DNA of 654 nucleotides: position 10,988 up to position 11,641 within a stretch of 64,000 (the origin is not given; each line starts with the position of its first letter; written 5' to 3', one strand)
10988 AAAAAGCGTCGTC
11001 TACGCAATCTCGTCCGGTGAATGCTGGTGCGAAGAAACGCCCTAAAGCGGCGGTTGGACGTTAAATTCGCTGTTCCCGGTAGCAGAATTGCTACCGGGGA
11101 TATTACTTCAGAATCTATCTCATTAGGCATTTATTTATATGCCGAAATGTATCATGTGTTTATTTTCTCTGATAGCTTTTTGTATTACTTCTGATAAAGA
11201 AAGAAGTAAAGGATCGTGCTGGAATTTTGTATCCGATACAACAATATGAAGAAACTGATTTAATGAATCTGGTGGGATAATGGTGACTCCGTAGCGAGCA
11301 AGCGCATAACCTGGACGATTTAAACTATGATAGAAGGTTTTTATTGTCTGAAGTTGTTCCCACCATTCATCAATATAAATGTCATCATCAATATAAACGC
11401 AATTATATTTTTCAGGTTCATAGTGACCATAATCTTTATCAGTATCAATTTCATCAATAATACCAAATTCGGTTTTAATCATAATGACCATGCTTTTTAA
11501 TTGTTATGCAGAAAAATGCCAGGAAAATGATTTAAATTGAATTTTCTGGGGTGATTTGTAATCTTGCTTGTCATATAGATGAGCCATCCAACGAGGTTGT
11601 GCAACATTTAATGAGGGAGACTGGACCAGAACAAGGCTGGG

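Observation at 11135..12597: Inserted two-gene islet between ygiQ and yqhH: a signal-peptide YqhG-like paralogue and a small acidic protein in AT-rich DNA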

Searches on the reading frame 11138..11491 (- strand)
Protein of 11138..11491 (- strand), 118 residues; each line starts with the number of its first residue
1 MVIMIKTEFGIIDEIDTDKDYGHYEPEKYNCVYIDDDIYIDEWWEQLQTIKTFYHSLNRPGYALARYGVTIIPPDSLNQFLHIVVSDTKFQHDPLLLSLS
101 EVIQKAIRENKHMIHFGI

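Call 10: profile_search(protein=window:11138-11491:-)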
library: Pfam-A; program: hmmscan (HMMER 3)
A. the first sequence (118 residues): domains with independent E <= 10: 0; with E <= 0.001: 0
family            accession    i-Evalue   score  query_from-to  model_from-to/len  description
(no Pfam family matches the first sequence, even at E <= 10)

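Call 11: search_protein_families(proteins=[window:11138-11491:-], library=ncbifam, max_evalue=1)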
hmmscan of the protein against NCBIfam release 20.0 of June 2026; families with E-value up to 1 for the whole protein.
window:11138-11491:- (118 aa): 1 family
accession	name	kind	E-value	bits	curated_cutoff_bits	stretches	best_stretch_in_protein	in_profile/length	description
NF009090.0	PRK12426.1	equivalog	0.11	12.1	226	1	76-110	124-156/185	elongation factor P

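Call 15: find_homologous_proteins(query=window:11138-11491:-, max_evalue=0.001)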
Query window:11138-11491:- (118 aa): 47 proteins with E <= 0.001 among 55 candidates.
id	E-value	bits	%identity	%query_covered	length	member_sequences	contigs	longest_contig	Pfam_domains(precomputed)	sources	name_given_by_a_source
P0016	2.6e-70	252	96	97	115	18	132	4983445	-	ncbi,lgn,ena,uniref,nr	ncbi:TPA: hypothetical protein OBP09_002196 [Escherichia coli]|uniref:hypothetical protein n=1 Tax=E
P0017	5.4e-70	251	96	97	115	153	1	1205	-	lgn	-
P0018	1.3e-57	211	80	97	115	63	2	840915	-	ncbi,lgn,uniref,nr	ncbi:TPA: hypothetical protein ACODPB_001262 [Escherichia albertii]|uniref:hypothetical protein n=1 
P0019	1.2e-46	176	63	97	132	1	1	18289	-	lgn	-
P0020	4.2e-46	174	63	97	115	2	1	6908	-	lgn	-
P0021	1.5e-44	169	63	97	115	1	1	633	-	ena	-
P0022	2.2e-44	169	64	97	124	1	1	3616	-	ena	-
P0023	2.4e-44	169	64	97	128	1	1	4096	-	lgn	-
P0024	6.1e-44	167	65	97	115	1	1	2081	-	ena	-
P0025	6.2e-44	167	61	97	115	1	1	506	-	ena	-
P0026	1.2e-43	166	67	97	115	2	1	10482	-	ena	-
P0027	4.5e-43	164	65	97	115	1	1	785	-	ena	-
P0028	5.2e-43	164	68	97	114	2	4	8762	-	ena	-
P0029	6.3e-43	164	62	97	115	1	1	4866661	-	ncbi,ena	-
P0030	8.3e-43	164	62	99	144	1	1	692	-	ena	-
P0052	1.1e-37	147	59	97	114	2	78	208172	-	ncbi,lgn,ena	-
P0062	9.3e-21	92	46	94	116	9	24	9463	-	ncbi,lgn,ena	-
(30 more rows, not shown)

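Call 17: find_encoding_contigs(protein=P0029, flank=6000, max_places=2)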
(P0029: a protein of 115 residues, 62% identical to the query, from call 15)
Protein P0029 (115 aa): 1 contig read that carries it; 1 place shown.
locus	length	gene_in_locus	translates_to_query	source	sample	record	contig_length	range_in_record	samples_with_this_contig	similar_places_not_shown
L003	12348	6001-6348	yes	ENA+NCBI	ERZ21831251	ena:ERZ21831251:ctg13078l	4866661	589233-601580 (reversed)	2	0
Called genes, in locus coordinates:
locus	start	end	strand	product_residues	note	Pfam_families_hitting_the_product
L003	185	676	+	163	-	-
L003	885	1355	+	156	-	PF01668:SmpB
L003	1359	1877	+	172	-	PF00160:Pro_isomerase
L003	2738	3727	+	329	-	PF05598:DUF772, PF01609:DDE_Tnp_1, PF13612:DDE_Tnp_1_3 (weak)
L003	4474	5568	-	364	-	PF03845:Spore_permease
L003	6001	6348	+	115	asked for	-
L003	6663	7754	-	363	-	PF14319:Zn_Tnp_IS91, PF04986:Y2_Tnp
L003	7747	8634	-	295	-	PF13495:Phage_int_SAM_4, PF00589:Phage_integrase, PF22823:MrpR_C_cat (weak)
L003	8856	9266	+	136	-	PF00583:Acetyltransf_1, PF13673:Acetyltransf_10, PF13508:Acetyltransf_7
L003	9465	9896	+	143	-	PF00583:Acetyltransf_1, PF13673:Acetyltransf_10, PF13508:Acetyltransf_7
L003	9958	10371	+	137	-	-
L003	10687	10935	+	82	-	-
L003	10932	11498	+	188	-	PF00753:Lactamase_B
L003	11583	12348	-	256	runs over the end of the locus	PF13411:MerR_1, PF06445:GyrI-like, PF14526:Cass2 (weak)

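Call 18: find_encoding_contigs(protein=P0052, flank=6000, max_places=4)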
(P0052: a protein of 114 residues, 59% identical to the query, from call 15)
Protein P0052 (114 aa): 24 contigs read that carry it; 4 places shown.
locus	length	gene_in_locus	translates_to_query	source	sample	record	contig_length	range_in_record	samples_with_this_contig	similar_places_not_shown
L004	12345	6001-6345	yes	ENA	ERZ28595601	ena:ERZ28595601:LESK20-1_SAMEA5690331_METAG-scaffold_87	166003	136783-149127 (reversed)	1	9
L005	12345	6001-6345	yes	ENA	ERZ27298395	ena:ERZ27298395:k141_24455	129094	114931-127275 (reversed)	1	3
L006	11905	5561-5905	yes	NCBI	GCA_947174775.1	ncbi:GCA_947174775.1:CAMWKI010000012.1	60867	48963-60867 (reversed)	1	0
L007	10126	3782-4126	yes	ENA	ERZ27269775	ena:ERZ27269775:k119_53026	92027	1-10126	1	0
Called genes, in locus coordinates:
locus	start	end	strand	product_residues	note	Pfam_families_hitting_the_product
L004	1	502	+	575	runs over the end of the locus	PF09820:AAA-ATPase_like, PF08011:PDDEXK_9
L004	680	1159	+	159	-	PF01161:PBP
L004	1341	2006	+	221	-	PF00072:Response_reg, PF00486:Trans_reg_C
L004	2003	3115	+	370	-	PF00512:HisKA (weak), PF02518:HATPase_c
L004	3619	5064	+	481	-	PF12704:MacB_PCD, PF02687:FtsX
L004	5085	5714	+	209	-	PF00005:ABC_tran, PF02463:SMC_N (faint), PF13304:AAA_21 (faint)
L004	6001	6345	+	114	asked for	-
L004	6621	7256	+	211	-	PF00440:TetR_N, PF21303:TetR_C_39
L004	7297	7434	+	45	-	-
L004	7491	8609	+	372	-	PF13487:HD_5, PF01966:HD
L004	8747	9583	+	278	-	-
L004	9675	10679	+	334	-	PF01966:HD, PF13286:HD_assoc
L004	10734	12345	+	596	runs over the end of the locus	PF01807:Zn_ribbon_DnaG, PF10410:DnaB_bind (faint), PF08275:DNAG_N, PF01751:Toprim, PF13155:Toprim_2, PF13362:Toprim_3 (weak), PF13662:Toprim_4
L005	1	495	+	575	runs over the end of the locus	PF09820:AAA-ATPase_like, PF08011:PDDEXK_9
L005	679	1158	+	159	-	PF01161:PBP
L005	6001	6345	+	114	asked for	-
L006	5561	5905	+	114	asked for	-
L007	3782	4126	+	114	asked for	-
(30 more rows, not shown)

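Call 19: find_encoding_contigs(protein=P0062, flank=6000, max_places=4)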
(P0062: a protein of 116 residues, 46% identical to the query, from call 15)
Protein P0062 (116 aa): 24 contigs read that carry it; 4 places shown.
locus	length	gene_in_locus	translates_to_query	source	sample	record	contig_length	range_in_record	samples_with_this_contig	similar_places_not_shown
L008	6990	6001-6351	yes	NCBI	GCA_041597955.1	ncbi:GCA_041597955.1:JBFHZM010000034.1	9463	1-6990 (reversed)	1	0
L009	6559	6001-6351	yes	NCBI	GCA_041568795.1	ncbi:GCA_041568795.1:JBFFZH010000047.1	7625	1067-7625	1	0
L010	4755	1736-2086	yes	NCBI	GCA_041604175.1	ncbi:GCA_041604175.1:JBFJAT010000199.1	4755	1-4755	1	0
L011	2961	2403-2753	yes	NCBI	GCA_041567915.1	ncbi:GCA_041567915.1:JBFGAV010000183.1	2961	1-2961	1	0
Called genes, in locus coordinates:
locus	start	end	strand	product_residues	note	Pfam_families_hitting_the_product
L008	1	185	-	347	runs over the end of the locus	PF26593:TraC-like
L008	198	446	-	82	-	PF18895:T4SS_pilin (weak)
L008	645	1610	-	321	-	PF06970:RepA_N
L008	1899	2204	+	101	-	PF01381:HTH_3 (weak)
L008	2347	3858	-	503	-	PF08708:PriCT_1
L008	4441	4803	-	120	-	PF17363:DUF5388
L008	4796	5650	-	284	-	PF00142:Fer4_NifH (weak), PF01656:CbiA, PF02374:ArsA_ATPase (weak), PF06564:CBP_BcsQ, PF09140:MipZ (weak), PF10609:ParA (faint), PF13614:AAA_31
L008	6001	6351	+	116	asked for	-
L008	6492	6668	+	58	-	-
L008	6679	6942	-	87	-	PF12958:DUF3847 (faint)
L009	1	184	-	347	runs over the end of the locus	PF26593:TraC-like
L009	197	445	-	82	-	PF18895:T4SS_pilin (weak)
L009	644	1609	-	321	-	PF06970:RepA_N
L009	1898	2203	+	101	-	PF01381:HTH_3 (weak)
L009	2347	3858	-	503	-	PF08708:PriCT_1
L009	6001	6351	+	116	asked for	-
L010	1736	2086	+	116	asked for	-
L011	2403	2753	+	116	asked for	-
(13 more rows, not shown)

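Call 20: search_protein_families(proteins=[window:11138-11491:-], library=padloc, max_evalue=1)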
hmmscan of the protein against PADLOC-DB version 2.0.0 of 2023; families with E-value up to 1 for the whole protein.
window:11138-11491:- (118 aa): 0 families

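Call 21: search_protein_families(proteins=[window:11138-11491:-], library=phrogs, max_evalue=1)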
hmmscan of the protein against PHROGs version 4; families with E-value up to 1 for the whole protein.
window:11138-11491:- (118 aa): 0 families

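Call 42: predict_structure(alignment_id=A2)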
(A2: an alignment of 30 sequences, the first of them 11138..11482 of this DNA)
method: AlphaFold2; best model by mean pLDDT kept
length: 115 residues; sequences in the alignment: 30
mean_pLDDT: 95.8   pTM: 0.89
mean pLDDT of the five models: 95.8, 95.3, 95.3, 94.6, 94.2
residues with pLDDT >= 90: 108; 70-90: 6; 50-70: 1; < 50: 0
segments of 3 or more residues with pLDDT < 50: none
pLDDT, mean of each block of 10 residues (from residue 1): 91 95 97 92 97 97 95 98 96 98 99 94
secondary structure, 60 per line:
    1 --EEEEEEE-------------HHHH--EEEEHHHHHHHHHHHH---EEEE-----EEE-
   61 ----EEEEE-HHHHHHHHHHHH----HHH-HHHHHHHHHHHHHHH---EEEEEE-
elements in order: E3-9 H23-26 E29-32 H33-44 E48-51 E57-59 E65-69 H71-82 H91-105 E109-114

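Call 54: fold_search(model_id=the predicted structure, library=afdb50)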
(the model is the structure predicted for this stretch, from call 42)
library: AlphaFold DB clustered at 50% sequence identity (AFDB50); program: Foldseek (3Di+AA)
matches with E <= 10: 808; with E <= 0.001: 113
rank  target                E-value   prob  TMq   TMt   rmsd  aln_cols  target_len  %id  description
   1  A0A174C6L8            7.6e-19  1.00  0.99  0.99   0.5       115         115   55  Uncharacterized protein [Hungatella hathewayi]
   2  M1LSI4                3.8e-17  1.00  0.97  0.75   0.6       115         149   50  Uncharacterized protein [Clostridium saccharoperbutylacetonicum N1-4(HMT)]
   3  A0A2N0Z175            6.7e-16  1.00  0.95  0.95   0.9       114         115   46  Short-chain dehydrogenase [Niallia nealsonii]
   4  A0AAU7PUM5            6.7e-16  1.00  0.93  0.92   1.5       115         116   50  Uncharacterized protein [Lacrimispora sp. BS-2]
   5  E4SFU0                9.4e-16  1.00  0.93  0.90   1.3       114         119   46  Uncharacterized protein [Caldicellulosiruptor kronotskyensis (strain DSM 18902 / VKM B-2412 / 2002)]
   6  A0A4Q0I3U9            2.0e-15  1.00  0.93  0.91   1.5       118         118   43  Uncharacterized protein [Acetivibrio mesophilus]
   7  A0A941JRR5            6.9e-15  1.00  0.96  0.96   0.8       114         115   42  Short-chain dehydrogenase [Niallia circulans]
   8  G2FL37                1.1e-14  1.00  0.90  0.93   1.6       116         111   46  Uncharacterized protein
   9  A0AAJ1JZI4            1.5e-14  1.00  0.90  0.93   1.2       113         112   46  Barstar (barnase inhibitor) domain-containing protein
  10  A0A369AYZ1            2.1e-14  1.00  0.88  0.91   2.0       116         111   43  Uncharacterized protein [Anaerobacterium chartisolvens]
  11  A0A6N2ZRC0            3.2e-14  1.00  0.94  0.95   1.3       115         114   38  Uncharacterized protein [Clostridium paraputrificum]
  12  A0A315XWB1            3.4e-14  1.00  0.87  0.92   1.9       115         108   43  Uncharacterized protein [Ruminococcus flavefaciens]
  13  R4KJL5                5.1e-14  1.00  0.89  0.93   1.6       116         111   42  Uncharacterized protein [Desulfoscipio gibsoniae DSM 7213]
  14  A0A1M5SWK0            8.1e-14  1.00  0.88  0.85   2.3       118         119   43  Uncharacterized protein [Tepidibacter thalassicus DSM 15285]
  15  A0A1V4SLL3            1.1e-13  1.00  0.88  0.91   2.0       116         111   43  Uncharacterized protein [Ruminiclostridium hungatei]
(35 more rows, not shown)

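Call 56: search_solved_structures(query=A2, max_evalue=10, show_alignments=3)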
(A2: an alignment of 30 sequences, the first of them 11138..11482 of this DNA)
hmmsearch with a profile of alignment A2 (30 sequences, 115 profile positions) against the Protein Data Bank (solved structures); distinct sequences matched with E-value up to 10: 0.

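Call 58: profile_search(alignment_id=A2)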
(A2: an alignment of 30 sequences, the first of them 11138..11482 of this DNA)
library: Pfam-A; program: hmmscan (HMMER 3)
A. the first sequence (115 residues): domains with independent E <= 10: 0; with E <= 0.001: 0
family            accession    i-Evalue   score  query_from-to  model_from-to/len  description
(no Pfam family matches the first sequence, even at E <= 10)
B. every sequence of the alignment scanned on its own (30 sequences): families by number of members that match
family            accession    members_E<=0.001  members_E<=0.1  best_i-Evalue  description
Peptidase_M6      PF05547.17                 0               2        2.7e-02  Immune inhibitor A peptidase M6, catalytic domain
